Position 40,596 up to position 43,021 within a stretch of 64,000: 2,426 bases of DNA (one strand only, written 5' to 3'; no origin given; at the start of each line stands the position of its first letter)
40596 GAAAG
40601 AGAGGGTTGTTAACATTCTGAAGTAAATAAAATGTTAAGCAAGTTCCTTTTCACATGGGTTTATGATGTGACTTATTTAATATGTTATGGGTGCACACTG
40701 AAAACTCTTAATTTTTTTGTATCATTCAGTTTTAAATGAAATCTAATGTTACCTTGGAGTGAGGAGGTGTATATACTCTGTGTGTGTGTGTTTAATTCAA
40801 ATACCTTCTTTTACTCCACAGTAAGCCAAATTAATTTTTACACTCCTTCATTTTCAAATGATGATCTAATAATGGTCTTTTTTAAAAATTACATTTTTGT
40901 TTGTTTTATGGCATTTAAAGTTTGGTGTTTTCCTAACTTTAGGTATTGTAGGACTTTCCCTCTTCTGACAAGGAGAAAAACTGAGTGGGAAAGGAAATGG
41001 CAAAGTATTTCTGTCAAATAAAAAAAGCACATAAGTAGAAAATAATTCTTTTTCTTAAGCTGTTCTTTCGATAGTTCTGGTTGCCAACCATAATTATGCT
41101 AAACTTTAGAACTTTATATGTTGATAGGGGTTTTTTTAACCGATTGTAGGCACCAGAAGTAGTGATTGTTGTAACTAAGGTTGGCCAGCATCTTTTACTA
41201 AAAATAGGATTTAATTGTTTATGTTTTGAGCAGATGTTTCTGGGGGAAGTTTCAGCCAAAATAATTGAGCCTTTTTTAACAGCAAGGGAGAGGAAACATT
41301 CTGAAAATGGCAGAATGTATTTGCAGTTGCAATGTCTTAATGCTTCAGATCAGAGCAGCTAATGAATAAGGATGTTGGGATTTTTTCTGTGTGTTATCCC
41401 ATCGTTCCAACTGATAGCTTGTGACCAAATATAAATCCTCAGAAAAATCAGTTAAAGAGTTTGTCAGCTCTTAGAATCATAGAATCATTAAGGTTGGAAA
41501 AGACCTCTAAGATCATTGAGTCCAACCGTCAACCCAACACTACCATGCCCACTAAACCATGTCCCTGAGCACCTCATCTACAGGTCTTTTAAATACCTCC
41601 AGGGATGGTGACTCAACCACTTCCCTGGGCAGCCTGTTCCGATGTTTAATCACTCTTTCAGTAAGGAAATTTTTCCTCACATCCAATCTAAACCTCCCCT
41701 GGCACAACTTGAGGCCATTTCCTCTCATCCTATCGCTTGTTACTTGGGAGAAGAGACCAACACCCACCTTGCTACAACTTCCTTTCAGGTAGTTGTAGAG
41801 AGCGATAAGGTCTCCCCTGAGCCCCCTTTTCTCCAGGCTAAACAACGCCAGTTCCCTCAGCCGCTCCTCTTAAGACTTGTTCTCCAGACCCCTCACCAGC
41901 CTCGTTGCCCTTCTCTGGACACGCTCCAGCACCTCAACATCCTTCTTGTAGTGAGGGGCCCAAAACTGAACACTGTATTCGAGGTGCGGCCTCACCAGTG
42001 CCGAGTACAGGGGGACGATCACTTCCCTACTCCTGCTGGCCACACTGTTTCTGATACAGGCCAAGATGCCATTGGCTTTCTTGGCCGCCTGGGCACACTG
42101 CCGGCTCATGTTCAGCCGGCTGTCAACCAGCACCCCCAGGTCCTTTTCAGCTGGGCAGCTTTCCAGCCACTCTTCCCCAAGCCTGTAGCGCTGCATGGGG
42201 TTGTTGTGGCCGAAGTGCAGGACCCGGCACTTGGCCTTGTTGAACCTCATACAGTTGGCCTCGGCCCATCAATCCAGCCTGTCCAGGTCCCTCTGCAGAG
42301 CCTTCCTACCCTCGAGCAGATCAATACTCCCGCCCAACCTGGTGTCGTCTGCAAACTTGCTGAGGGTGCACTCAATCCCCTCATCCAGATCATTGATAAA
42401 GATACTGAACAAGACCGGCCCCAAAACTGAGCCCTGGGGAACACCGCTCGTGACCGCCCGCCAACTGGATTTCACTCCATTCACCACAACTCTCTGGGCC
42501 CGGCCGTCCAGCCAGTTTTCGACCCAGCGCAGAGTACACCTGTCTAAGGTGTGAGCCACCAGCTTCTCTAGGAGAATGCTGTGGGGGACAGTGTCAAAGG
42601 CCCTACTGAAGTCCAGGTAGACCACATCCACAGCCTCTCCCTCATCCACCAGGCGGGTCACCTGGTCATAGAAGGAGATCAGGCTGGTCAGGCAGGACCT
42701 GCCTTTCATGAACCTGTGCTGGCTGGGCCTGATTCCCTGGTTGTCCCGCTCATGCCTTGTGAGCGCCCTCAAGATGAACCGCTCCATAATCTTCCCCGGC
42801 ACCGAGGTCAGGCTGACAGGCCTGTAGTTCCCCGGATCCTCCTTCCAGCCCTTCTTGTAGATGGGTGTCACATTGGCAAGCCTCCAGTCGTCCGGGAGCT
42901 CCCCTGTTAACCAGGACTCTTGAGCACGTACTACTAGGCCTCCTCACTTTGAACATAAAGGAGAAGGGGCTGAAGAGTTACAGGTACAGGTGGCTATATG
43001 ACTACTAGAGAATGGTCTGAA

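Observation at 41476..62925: Two ~95% similar CR1 copies in inverted orientation inside RNF17 introns, 17.5 kb apart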

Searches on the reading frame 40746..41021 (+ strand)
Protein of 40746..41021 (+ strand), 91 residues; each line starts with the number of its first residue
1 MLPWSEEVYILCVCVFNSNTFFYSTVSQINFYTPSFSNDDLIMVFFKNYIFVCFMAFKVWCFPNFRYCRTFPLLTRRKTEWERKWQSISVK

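Call 41: find_encoding_contigs(protein=window:40746-41021:+, flank=10000, max_places=6)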
Protein window:40746-41021:+ (91 aa): no gene with exactly this product is on record in the collection.

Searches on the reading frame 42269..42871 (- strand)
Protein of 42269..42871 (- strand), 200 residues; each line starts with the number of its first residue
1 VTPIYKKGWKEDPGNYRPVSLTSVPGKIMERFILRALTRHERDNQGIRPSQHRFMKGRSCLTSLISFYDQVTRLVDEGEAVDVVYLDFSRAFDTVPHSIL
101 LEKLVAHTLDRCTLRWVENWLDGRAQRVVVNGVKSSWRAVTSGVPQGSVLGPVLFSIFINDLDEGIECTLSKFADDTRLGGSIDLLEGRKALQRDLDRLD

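Call 25: search_protein_families(library=pfam, proteins=[window:42269-42871:-], max_evalue=0.01)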
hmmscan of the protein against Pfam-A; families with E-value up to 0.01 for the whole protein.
window:42269-42871:- (200 aa): 1 family
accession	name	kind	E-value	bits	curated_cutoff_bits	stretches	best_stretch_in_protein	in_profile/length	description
PF00078.32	RVT_1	-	8.5e-31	107.7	29.6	1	8-179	5-158/205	Reverse transcriptase (RNA-dependent DNA polymerase)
